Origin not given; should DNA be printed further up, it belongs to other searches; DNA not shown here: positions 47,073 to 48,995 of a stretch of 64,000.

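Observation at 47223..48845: Eukaryote-like kidney-type glutaminase (EF-hand-like N-domain + glutaminase + ankyrin repeats) in a bacterium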

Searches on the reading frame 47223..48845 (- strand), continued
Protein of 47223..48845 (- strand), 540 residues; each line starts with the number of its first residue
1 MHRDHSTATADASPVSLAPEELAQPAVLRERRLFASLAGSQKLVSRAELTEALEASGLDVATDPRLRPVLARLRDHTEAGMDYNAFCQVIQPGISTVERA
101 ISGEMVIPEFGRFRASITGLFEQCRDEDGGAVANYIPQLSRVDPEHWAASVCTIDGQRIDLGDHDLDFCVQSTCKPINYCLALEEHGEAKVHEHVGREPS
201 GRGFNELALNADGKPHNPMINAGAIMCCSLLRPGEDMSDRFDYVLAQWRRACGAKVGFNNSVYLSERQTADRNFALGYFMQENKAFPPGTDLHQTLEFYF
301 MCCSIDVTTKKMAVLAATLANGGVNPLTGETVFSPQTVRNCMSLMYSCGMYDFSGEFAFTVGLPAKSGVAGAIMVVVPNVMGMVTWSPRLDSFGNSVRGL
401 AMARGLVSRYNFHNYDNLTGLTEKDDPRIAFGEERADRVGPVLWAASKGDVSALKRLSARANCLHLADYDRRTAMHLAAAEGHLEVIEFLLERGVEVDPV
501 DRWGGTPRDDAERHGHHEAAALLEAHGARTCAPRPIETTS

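Call 37: search_solved_structures(query=window:47223-48845:-, show_alignments=3, max_evalue=1e-140)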
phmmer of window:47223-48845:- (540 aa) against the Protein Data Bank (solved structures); distinct sequences matched with E-value up to 1e-140: 4.
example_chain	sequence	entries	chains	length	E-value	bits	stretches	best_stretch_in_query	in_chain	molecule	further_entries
5uqe_A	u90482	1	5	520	6.9e-158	529.7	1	31-526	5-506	Glutaminase kidney isoform, mitochondrial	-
8gwr_B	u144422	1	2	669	2e-157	528.1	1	30-526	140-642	Glutaminase kidney isoform, mitochondrial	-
8szl_A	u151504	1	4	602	9.5e-146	489.6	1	33-526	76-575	Glutaminase liver isoform, mitochondrial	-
8t0z_A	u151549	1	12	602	1.8e-145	488.7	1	33-526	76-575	Glutaminase liver isoform, mitochondrial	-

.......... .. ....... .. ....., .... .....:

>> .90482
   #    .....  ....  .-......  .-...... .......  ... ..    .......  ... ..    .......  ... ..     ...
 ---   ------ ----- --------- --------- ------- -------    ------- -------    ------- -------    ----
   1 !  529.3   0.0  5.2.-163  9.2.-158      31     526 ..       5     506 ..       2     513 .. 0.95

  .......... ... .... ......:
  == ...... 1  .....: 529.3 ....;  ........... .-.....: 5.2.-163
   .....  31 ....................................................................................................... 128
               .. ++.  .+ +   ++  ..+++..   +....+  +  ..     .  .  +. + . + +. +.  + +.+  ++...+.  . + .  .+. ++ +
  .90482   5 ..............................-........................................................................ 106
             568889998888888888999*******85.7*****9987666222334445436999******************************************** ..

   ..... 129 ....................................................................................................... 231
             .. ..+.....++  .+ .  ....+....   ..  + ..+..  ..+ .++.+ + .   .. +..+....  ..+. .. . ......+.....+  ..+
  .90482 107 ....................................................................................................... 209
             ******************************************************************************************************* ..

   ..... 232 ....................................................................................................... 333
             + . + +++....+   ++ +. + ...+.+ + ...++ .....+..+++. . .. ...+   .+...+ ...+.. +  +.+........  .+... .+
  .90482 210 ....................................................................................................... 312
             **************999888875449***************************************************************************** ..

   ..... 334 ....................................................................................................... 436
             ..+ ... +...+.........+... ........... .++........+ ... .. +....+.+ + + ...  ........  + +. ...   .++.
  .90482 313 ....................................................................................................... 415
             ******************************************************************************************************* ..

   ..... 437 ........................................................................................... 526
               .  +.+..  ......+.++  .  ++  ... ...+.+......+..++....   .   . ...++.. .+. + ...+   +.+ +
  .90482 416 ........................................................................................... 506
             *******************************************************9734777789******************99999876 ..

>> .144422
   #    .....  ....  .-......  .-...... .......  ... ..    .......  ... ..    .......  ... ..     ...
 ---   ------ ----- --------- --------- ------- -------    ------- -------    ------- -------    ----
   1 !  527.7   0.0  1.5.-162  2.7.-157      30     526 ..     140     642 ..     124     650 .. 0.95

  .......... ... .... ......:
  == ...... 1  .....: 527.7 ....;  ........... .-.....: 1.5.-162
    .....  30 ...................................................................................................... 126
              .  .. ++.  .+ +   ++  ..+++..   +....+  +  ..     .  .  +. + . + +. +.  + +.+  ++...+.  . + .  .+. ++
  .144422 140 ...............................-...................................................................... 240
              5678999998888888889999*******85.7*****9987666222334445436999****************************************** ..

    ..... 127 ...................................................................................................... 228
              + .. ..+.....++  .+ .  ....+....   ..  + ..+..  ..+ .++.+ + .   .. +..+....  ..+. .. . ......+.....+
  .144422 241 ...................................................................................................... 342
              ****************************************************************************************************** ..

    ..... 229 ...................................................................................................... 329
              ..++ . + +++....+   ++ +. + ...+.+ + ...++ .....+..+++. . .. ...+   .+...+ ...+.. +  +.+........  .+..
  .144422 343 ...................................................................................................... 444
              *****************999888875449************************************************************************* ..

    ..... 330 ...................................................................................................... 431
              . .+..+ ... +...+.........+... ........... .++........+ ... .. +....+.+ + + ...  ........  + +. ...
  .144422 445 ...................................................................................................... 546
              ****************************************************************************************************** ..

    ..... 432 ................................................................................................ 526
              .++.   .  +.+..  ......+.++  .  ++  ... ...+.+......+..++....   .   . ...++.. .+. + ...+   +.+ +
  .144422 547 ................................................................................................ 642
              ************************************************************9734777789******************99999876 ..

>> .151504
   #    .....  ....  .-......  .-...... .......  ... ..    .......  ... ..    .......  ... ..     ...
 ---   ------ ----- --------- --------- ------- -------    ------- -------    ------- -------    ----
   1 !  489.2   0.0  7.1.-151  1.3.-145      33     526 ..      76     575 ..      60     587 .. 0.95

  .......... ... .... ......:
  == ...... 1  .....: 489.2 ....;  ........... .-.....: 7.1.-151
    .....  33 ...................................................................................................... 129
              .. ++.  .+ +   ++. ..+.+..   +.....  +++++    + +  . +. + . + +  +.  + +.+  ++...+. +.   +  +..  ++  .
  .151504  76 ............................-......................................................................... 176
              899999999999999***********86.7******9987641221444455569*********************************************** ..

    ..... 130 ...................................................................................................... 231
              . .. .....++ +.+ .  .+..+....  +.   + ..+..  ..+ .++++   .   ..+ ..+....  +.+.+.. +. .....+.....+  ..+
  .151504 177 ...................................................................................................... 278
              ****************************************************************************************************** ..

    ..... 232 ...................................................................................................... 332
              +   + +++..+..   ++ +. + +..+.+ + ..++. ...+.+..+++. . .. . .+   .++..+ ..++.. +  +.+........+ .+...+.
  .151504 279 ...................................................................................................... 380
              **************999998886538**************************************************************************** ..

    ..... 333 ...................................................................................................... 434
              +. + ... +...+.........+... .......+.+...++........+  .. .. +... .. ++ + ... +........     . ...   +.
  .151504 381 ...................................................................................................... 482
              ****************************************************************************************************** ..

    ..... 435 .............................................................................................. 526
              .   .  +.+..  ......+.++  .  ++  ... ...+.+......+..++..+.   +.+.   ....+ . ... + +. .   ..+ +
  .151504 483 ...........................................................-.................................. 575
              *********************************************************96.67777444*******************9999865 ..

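Call 47: search_protein_families(library=pfam, proteins=[L008:2337-3689:+, L003:1040-3217:+, L003:3221-3943:+, L001:875-1945:+, L002:2595-3323:-, L016:2591-3991:+, L016:1287-2864:+], max_evalue=0.00001)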
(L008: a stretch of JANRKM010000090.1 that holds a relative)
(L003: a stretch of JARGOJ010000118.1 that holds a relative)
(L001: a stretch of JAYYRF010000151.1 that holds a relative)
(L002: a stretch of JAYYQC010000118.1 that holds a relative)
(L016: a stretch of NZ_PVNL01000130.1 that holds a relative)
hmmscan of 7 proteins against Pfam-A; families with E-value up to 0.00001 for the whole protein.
L008:2337-3689:+ (451 aa): 1 family
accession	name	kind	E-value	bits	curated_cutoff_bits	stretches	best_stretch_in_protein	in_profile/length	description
PF00909.26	Ammonium_transp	-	4.1e-111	372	23.2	1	51-441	1-399/399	Ammonium Transporter Family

L003:1040-3217:+ (726 aa): 2 families
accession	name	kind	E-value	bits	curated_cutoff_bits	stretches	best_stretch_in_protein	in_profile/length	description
PF02518.31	HATPase_c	-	7.1e-23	81.6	26.4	1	616-725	2-108/111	Histidine kinase-, DNA gyrase B-, and HSP90-like ATPase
PF00512.31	HisKA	-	9.6e-20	70.9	26.9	1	504-568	2-64/66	His Kinase A (phospho-acceptor) domain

L003:3221-3943:+ (241 aa): 2 families
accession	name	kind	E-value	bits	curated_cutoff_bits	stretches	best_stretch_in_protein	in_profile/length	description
PF00072.30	Response_reg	-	3.5e-31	108.1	30.2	1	15-125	1-111/111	Response regulator receiver domain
PF00486.34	Trans_reg_C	-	9.5e-27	93.3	26.2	1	160-235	2-77/77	Transcriptional regulatory protein, C terminal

L001:875-1945:+ (357 aa): 2 families
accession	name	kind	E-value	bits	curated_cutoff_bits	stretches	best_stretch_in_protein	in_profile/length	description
PF00120.29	Gln-synt_C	-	9.8e-17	61.5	24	1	112-353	5-260/344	Glutamine synthetase, catalytic domain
PF03951.24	Gln-synt_N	-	3.3e-08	33.5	33.4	1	14-101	6-81/82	Glutamine synthetase, beta-Grasp domain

L002:2595-3323:- (243 aa): 2 families
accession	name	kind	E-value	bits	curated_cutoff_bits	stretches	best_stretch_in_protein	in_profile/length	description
PF00072.30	Response_reg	-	1e-26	93.7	30.2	1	35-145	2-110/111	Response regulator receiver domain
PF00196.25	GerE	-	2.4e-16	59.6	23.5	1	180-236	1-57/57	Bacterial regulatory proteins, luxR family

L016:2591-3991:+ (467 aa): 0 families

L016:1287-2864:+ (526 aa): 2 families
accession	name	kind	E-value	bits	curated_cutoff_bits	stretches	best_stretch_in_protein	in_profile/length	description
PF00069.31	Pkinase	-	1.1e-20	74.6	31.7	1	51-282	13-253/263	Protein kinase domain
PF07714.23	PK_Tyr_Ser-Thr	-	1.6e-14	54.3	23.1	1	120-280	85-248/258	Protein tyrosine and serine/threonine kinase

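Call 60: predict_structure(alignment_id=A1)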
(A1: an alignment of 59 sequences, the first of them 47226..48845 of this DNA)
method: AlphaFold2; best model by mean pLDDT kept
length: 540 residues; sequences in the alignment: 59
mean_pLDDT: 88.2   pTM: 0.83
mean pLDDT of the five models: 88.2, 87.8, 86.6, 86.4, 86.1
residues with pLDDT >= 90: 366; 70-90: 106; 50-70: 39; < 50: 29
segments of 3 or more residues with pLDDT < 50: 5-13, 354-358, 360-367
pLDDT, mean of each block of 10 residues (from residue 1): 43 57 80 89 94 97 96 95 97 96 94 97 94 86 95 98 96 93 98 87 72 89 95 97 98 97 90 92 95 96 97 97 98 96 69 49 52 91 95 87 90 70 85 81 94 87 82 96 98 95 95 97 96 62
secondary structure, 60 per line:
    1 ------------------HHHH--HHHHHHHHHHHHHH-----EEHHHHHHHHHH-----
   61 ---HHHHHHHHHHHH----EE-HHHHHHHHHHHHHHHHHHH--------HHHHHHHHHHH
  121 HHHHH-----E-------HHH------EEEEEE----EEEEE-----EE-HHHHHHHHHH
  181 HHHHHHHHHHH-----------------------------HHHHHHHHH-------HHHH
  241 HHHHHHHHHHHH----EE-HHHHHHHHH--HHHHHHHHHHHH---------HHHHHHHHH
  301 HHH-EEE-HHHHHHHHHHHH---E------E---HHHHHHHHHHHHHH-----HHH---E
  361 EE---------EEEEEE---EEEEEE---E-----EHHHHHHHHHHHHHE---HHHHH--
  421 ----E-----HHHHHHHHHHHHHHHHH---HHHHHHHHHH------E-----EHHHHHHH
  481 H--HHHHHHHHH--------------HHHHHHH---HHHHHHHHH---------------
elements in order: H19-22 H25-38 H46-55 H64-75 H83-101 H110-125 E148-153 E158-162 H171-191 H221-229 H237-252 H260-268 H271-282 H292-303 E305-307 H309-320 H335-348 E360-362 E372-377 E381-386 H397-409 H414-418 H431-447 H451-460 H474-481 H484-492 H507-513 H517-525
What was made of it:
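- Checked: The AlphaFold2 model has pLDDT 88.2 and pTM 0.83 (call 60).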

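Call 62: find_encoding_contigs(protein=P0005, flank=8000, max_places=2)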
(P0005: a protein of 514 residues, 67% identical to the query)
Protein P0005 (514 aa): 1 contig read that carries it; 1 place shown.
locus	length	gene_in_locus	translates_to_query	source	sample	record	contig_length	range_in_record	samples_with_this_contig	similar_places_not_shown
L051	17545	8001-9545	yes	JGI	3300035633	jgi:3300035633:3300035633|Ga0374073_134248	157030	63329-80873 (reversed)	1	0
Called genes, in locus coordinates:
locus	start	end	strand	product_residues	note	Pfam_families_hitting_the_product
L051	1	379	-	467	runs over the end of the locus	PF02518:HATPase_c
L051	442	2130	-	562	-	-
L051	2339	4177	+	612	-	PF05345:He_PIG (weak), PF01433:Peptidase_M1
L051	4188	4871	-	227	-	PF01381:HTH_3 (weak), PF13560:HTH_31 (faint), PF17765:MLTR_LBD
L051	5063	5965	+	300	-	PF10604:Polyketide_cyc2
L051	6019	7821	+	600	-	PF05960:DUF885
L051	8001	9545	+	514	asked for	PF17959:EF-hand_14, PF04960:Glutaminase, PF12796:Ank_2, PF13637:Ank_4 (faint), PF13857:Ank_5 (weak), PF00023:Ank (weak)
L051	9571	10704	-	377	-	PF05057:DUF676 (weak), PF07819:PGAP1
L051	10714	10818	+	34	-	-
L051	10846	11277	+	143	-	-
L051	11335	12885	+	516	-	PF00144:Beta-lactamase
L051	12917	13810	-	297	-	PF00126:HTH_1, PF03466:LysR_substrate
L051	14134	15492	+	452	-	PF00361:Proton_antipo_M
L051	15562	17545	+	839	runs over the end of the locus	PF10070:DabA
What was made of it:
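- There is no conserved operon partner in the window or in the closest relative (call 62), so the physiological role is inferred from the enzyme family alone.
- Tried and rejected: The closest relative, P0005, has an unrelated context (call 62).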
